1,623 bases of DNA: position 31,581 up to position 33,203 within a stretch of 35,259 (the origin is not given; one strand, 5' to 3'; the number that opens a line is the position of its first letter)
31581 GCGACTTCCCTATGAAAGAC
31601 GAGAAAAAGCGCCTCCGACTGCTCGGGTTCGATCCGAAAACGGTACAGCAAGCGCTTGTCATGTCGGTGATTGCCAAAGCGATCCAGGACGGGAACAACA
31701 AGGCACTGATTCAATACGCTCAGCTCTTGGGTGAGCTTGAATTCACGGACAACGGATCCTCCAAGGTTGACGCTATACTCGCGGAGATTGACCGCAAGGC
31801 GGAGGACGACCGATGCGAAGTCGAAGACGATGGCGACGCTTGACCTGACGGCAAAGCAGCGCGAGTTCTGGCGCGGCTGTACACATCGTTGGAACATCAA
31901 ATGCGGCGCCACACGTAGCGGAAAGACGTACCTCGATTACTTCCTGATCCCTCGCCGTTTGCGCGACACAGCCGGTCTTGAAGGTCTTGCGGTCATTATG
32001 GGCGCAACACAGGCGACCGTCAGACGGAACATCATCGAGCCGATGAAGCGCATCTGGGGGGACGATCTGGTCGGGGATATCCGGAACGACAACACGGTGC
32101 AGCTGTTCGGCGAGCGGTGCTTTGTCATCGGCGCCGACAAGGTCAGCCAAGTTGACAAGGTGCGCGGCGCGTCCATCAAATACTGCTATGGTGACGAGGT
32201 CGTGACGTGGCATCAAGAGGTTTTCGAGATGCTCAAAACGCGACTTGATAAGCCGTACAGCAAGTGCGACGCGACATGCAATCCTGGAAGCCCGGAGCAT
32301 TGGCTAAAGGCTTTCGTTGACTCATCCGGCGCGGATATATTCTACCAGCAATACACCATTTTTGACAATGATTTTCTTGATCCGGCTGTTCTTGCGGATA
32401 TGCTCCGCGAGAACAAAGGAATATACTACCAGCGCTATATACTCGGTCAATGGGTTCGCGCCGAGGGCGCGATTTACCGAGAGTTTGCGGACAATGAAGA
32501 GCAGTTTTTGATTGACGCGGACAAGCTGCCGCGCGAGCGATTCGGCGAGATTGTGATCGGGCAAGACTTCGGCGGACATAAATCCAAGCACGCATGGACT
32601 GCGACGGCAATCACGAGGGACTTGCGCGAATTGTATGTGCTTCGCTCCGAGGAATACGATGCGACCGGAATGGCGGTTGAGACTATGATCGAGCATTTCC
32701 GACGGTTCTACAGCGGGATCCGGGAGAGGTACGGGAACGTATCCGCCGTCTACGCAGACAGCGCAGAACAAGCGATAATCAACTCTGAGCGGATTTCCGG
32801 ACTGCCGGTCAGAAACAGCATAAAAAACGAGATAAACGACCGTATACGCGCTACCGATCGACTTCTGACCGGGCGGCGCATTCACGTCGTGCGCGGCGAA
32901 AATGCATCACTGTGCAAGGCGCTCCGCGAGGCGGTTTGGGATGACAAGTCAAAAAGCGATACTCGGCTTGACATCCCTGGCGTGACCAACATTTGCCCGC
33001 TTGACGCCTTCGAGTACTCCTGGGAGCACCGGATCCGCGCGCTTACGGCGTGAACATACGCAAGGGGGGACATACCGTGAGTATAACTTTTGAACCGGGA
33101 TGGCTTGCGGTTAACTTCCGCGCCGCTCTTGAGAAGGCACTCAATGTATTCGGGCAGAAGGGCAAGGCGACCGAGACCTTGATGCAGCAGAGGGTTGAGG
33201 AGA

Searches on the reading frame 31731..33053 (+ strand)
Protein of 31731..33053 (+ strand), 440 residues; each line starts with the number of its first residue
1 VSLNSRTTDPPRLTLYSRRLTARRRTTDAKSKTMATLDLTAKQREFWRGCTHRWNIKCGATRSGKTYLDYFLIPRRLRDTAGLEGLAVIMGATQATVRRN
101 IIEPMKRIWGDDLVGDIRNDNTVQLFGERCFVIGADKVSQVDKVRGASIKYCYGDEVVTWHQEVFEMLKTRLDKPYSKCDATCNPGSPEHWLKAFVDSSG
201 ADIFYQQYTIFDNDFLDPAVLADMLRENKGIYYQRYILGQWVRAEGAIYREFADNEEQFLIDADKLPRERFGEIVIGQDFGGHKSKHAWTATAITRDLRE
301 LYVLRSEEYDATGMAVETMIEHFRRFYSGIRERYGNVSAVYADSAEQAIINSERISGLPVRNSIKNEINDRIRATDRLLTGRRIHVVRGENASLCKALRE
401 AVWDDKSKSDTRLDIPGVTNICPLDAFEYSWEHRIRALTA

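Call 93: search_dna_similar(query=window:31731-33053:+, collection=phages, mode=protein, max_evalue=1e-20, max_rows=25)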
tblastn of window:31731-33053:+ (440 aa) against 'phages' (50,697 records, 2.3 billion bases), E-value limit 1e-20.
Records with a match: 186; places in all: 186; records where one place covers at least 80% of the query: 128.
Best place of each record, by identity: <60% 186.
By first word of the organism name: Staphylococcus 74; Streptomyces 27; Microbacterium 27; Bacteriophage 9; Streptococcus 9; Clostridium 8; Bacillus 8; Enterococcus 5; Gordonia 4; Lactococcus 3; and 9 more.
By host as written in the record: Staphylococcus aureus 32; - 24; Microbacterium foliorum NRRL B-24224 17; Streptomyces sanglieri UNT16F27A 10; Microbacterium foliorum NRRL B-24224 SEA 9; Streptomyces venezuelae ATCC 10712 7; Clostridium difficile 6; Bacillus subtilis 6; and 53 more.
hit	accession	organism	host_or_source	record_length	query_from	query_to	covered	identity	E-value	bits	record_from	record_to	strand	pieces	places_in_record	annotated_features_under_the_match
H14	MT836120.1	Bacteriophage sp.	human fecal samples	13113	39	439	91%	43.9%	2e-90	305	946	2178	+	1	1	record has no annotation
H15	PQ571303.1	Ruminococcus phage RG-TP1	Mediterraneibacter gnavus (Ruminococcus ...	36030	32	438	93%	42.9%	1e-100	335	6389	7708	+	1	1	terminase large subunit | terminase small subunit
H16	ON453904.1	Flavonifractor phage Chenonceau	Flavonifractor plautii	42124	37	410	85%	39.5%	4e-62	223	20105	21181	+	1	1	terminase large subunit | terminase small subunit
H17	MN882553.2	Butyrivibrio virus Ceridwen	Butyrivibrio fibrisolvens DSM 3071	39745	32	415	87%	37.1%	5e-68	240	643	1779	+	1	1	terminase large subunit | DNA packaging protein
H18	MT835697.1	Bacteriophage sp.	human fecal samples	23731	39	410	85%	37.1%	5e-65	231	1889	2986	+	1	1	record has no annotation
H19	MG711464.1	Faecalibacterium phage FP_Lugh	Faecalibacterium prausnitzii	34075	39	410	85%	37.1%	5e-65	231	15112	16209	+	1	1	terminase large subunit | terminase small subunit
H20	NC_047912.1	Faecalibacterium phage FP_Lugh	Faecalibacterium prausnitzii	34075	39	410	85%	37.1%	5e-65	231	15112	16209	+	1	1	terminase large subunit | terminase small subunit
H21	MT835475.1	Bacteriophage sp.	human fecal samples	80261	37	432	90%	32.3%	5e-50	188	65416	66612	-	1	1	record has no annotation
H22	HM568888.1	Clostridium phage phiCD38-2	Clostridium difficile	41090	30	438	93%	30.9%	1e-34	142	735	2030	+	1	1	terminase large subunit | terminase small subunit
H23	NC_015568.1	Clostridium phage phiCD38-2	Clostridium difficile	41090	30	438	93%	30.9%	1e-34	142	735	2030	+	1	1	portal protein | terminase small subunit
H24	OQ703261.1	Clostridioides phage AR1075-1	Clostridioides difficile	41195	30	438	93%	30.9%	1e-34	142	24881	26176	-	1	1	hypothetical protein (x2)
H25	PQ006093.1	bajarodcaudo virus 2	Neotoma bryanti feces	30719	39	430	89%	32.0%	2e-49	186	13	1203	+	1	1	large terminase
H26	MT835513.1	Bacteriophage sp.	human fecal samples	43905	39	253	49%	57.6%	2e-74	259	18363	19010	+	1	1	record has no annotation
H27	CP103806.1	Clostridioides phage Hain-Saunders-2022a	Clostridioides difficile ST632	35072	42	435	90%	31.3%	7e-32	134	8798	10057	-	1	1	PBSX family phage terminase large subunit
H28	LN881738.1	Clostridium phage slur17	Escherichia coli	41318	42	436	90%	31.2%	6e-34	140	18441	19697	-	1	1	Terminase-like family protein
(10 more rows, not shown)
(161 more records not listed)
